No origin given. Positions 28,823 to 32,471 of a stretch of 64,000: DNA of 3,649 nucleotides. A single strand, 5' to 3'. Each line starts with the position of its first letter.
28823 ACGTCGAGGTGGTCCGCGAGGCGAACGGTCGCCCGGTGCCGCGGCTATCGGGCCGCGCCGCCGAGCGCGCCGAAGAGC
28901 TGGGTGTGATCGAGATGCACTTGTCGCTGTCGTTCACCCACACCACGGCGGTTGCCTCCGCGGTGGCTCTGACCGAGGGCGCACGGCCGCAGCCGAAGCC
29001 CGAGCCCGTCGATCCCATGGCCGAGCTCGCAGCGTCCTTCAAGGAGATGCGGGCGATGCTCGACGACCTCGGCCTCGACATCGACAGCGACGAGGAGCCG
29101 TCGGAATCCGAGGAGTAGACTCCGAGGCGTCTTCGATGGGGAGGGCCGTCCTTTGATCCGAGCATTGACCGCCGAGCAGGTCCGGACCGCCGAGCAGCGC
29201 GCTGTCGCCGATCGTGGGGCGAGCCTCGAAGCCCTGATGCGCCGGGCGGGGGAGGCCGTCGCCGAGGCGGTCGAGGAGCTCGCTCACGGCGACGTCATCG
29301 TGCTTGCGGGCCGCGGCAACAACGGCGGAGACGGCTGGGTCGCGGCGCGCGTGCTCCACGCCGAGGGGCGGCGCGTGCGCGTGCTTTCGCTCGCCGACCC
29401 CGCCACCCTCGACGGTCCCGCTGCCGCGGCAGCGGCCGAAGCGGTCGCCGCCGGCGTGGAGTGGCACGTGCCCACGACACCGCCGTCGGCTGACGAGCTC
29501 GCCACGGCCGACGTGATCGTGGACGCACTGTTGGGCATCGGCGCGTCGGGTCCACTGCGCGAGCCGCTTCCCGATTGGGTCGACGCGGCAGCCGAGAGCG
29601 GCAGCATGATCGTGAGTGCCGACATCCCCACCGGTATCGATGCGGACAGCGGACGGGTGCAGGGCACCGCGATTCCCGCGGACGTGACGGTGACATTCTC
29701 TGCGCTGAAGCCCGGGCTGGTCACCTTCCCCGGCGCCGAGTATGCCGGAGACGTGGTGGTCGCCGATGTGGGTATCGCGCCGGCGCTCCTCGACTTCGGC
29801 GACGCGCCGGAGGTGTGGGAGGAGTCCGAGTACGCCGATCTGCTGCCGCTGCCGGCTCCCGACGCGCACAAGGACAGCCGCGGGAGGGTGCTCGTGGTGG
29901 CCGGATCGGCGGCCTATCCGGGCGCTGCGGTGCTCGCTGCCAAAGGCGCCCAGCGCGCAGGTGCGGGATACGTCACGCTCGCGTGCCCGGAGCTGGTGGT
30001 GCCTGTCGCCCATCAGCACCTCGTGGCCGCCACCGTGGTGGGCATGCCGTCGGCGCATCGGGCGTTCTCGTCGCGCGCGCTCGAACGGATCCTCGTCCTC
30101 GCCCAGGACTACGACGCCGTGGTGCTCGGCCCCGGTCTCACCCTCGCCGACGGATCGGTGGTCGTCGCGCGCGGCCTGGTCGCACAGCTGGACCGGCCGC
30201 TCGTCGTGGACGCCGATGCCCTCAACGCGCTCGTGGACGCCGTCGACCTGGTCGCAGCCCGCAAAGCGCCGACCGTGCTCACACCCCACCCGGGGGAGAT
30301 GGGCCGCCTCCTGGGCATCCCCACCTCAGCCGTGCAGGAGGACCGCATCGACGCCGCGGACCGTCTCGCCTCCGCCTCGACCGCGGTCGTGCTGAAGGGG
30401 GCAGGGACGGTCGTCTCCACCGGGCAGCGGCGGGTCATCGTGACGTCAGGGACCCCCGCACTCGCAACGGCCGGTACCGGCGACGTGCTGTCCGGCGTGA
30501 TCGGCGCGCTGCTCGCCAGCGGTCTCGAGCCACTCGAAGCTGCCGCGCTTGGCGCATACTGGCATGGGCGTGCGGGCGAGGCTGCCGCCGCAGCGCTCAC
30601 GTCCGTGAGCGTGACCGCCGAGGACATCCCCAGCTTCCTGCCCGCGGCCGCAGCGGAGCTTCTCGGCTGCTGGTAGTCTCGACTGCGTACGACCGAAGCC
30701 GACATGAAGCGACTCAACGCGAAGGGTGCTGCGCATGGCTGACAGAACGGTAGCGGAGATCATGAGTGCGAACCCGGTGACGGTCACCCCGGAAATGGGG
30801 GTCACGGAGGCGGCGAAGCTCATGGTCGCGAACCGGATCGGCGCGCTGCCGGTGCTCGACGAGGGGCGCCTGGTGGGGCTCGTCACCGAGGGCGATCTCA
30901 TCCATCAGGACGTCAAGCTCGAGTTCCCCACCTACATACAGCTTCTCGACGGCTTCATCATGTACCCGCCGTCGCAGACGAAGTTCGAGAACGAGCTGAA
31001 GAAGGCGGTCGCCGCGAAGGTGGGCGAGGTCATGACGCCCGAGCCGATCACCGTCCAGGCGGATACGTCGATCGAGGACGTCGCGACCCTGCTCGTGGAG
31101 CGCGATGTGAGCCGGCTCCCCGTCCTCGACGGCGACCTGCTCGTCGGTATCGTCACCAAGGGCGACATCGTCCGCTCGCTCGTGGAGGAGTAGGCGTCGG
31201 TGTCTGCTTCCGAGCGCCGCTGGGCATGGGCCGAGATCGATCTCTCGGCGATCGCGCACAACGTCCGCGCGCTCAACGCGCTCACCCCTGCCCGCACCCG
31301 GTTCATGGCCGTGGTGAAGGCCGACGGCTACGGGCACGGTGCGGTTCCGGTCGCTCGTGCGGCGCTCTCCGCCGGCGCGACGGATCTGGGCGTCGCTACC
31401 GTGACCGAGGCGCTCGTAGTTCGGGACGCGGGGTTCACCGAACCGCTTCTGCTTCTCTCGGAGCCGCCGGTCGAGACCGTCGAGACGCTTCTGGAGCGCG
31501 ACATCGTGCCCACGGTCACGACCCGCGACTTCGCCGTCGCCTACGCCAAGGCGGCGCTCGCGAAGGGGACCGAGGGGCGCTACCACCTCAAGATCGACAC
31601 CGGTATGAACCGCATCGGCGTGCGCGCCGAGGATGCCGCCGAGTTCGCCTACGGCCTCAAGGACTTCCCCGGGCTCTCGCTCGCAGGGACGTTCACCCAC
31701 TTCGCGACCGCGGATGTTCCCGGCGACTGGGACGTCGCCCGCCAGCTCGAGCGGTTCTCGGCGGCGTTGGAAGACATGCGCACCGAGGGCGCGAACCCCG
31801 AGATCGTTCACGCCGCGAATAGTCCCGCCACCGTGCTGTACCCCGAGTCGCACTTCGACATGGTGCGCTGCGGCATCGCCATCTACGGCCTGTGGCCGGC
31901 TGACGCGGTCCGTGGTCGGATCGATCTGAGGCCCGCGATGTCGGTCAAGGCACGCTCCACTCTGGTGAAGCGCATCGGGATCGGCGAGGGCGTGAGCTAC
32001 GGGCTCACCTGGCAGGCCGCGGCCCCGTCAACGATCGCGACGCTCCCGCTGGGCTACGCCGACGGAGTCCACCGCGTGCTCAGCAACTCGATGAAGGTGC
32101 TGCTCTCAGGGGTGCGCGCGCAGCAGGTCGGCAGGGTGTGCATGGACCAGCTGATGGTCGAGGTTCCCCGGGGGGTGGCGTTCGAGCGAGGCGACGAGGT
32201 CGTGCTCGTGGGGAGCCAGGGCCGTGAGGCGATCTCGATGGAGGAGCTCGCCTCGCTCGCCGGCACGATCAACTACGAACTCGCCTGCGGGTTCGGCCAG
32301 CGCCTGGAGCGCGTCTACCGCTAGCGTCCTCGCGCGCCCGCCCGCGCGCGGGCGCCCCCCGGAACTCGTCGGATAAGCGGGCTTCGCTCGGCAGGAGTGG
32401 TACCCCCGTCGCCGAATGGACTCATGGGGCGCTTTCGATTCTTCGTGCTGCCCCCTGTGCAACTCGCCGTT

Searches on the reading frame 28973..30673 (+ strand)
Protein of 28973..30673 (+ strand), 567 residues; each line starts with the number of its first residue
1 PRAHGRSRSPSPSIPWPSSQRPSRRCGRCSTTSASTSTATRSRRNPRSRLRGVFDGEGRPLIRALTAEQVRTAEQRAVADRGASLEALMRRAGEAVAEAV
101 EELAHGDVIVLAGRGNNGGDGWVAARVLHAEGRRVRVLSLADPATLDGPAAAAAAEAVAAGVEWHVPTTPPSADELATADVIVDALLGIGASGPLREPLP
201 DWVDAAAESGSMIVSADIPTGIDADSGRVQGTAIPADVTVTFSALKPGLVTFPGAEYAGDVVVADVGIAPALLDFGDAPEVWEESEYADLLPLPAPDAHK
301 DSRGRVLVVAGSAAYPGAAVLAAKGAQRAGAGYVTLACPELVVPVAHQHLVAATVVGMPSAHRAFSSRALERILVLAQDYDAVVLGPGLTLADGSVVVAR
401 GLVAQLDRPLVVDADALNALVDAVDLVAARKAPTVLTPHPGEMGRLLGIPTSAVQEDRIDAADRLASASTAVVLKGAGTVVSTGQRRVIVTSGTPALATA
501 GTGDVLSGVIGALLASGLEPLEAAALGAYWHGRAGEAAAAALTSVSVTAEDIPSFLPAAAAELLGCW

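Call 37: search_protein_families(library=pfam, proteins=[window:28973-30673:+], max_evalue=0.001)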
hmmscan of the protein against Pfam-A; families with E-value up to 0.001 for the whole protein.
window:28973-30673:+ (567 aa): 4 families
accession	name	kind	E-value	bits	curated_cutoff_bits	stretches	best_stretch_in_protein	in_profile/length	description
PF01256.23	Carb_kinase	-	1.1e-50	172.8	27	1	306-554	1-238/242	NAD(P)H-hydrate dehydratase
PF03853.21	YjeF_N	-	5.4e-42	144.1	24.9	1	86-248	2-169/169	YjeF-related protein N-terminus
PF02110.20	HK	-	5.3e-07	29.7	27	1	445-542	127-226/247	Hydroxyethylthiazole kinase family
PF08543.17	Phos_pyr_kin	-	3.3e-06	27.1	27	1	431-528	118-225/246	Phosphomethylpyrimidine kinase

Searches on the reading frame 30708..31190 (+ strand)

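Call 37: search_protein_families(library=pfam, proteins=[window:30708-31190:+], max_evalue=0.001)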
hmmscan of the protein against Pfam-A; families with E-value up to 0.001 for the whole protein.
window:30708-31190:+ (161 aa): 1 family
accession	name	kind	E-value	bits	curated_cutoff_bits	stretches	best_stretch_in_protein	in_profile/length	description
PF00571.33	CBS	-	2.9e-34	117.6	24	2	15-66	1-53/57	CBS domain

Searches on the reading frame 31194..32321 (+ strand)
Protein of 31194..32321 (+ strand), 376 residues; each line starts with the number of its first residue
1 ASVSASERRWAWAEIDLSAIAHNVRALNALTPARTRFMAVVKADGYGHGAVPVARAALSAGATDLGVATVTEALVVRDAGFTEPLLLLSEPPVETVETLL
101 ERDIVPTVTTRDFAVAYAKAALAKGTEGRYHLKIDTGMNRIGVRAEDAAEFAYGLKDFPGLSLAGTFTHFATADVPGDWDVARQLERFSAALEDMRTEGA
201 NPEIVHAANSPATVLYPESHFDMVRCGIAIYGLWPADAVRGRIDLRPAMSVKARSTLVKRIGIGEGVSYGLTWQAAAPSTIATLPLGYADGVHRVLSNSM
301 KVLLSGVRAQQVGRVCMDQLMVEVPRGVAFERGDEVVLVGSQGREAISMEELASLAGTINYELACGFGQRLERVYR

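Call 37: search_protein_families(library=pfam, proteins=[window:31194-32321:+], max_evalue=0.001)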
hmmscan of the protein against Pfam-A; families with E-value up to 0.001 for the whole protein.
window:31194-32321:+ (376 aa): 2 families
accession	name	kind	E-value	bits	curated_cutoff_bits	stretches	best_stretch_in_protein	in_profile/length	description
PF01168.26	Ala_racemase_N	-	1.2e-71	241.3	24.1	1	15-233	1-218/220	Alanine racemase, N-terminal domain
PF00842.27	Ala_racemase_C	-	2e-43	147.4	25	1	248-375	1-127/127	Alanine racemase, C-terminal domain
